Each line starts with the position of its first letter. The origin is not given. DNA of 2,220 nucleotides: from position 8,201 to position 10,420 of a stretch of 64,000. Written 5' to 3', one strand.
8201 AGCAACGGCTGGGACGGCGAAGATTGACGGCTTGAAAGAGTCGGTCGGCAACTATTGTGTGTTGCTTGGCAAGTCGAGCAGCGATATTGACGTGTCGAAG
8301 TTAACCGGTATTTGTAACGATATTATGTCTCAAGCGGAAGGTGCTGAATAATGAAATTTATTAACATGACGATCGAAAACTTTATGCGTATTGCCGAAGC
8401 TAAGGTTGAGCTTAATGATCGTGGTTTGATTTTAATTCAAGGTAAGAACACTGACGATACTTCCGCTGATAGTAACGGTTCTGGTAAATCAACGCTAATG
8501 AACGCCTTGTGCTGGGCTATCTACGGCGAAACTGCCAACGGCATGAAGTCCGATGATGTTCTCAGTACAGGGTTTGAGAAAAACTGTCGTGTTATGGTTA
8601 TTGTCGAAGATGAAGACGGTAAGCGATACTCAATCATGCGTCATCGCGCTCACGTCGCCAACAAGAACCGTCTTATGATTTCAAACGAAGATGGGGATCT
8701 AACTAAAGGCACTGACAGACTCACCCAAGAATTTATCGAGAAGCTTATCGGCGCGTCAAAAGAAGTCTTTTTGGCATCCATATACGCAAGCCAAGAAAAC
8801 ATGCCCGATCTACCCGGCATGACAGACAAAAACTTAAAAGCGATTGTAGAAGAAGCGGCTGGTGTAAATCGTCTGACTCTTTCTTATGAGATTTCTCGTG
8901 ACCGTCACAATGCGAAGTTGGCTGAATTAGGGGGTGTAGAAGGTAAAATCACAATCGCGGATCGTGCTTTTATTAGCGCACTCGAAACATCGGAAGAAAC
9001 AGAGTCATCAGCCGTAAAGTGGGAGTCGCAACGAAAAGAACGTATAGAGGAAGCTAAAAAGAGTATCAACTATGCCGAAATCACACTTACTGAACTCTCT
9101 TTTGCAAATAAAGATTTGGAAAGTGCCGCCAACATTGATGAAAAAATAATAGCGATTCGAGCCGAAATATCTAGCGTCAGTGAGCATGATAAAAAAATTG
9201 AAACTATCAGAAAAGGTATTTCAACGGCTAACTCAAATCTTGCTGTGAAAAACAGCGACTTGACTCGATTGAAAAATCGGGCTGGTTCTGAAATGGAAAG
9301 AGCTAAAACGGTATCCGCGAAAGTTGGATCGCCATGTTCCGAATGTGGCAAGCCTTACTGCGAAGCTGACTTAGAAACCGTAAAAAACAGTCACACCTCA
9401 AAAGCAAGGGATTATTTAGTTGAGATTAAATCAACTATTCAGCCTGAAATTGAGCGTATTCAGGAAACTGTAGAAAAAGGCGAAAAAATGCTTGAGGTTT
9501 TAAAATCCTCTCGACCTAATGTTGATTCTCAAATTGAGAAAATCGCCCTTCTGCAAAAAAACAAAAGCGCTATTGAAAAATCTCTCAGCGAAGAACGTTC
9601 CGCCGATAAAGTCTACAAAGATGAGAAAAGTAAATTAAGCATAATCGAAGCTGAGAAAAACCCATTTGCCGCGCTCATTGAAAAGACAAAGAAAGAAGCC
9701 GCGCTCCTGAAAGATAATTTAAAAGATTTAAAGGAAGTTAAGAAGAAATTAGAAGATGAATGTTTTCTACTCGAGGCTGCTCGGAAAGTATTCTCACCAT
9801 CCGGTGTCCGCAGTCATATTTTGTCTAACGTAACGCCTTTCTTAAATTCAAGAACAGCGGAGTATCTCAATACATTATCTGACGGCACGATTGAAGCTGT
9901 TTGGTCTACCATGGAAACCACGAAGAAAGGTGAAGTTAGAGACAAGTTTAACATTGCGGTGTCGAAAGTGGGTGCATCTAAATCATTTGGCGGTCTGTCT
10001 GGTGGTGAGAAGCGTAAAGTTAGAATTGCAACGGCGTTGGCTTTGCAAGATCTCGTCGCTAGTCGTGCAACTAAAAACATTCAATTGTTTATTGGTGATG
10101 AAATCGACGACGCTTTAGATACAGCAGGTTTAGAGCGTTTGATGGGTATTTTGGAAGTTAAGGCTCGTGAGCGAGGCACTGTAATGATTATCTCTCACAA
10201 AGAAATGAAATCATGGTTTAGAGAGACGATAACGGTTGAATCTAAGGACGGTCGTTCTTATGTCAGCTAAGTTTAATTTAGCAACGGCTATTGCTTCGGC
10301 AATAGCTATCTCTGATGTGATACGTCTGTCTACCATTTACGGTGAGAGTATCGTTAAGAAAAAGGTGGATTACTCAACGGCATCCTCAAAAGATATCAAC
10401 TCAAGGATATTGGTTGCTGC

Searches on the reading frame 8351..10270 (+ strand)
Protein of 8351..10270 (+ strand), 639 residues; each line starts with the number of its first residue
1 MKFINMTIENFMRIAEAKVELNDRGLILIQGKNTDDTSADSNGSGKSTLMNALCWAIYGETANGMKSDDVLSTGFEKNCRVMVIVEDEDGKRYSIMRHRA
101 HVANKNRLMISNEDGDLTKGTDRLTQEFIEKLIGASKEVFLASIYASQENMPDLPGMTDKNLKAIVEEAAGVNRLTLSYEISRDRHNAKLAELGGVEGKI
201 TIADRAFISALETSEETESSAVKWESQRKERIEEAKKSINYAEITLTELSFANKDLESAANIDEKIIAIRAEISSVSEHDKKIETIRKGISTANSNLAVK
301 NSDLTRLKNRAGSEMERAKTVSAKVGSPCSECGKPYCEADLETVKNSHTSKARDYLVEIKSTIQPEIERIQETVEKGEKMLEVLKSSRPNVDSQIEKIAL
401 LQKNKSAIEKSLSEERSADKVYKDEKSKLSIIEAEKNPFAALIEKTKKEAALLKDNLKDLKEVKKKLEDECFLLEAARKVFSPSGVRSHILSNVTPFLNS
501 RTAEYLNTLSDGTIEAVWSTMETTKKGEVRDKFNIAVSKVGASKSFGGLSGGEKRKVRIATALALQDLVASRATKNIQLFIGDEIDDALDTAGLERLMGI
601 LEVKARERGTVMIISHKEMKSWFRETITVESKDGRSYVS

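Call 26: search_protein_families(library=pfam, proteins=[window:8351-10270:+], max_evalue=0.001)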
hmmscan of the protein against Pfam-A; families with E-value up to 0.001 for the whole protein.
window:8351-10270:+ (639 aa): 5 families
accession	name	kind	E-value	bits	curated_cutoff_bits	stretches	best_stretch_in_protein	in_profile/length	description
PF13476.12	AAA_23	-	2.8e-18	67.7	27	1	6-243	2-167/201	AAA domain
PF02463.25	SMC_N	-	5.2e-09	36.3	40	1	41-619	32-200/220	RecF/RecN/SMC N terminal domain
PF00005.33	ABC_tran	-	1.1e-05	26.5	25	0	528-566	87-126/137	ABC transporter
PF13304.12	AAA_21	-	8.5e-05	23.2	27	0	341-616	85-298/304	AAA domain, putative AbiEii toxin, Type IV TA system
PF13558.12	SbcC_Walker_B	-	0.00089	19.9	27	0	542-602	26-89/90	SbcC/RAD50-like, Walker B motif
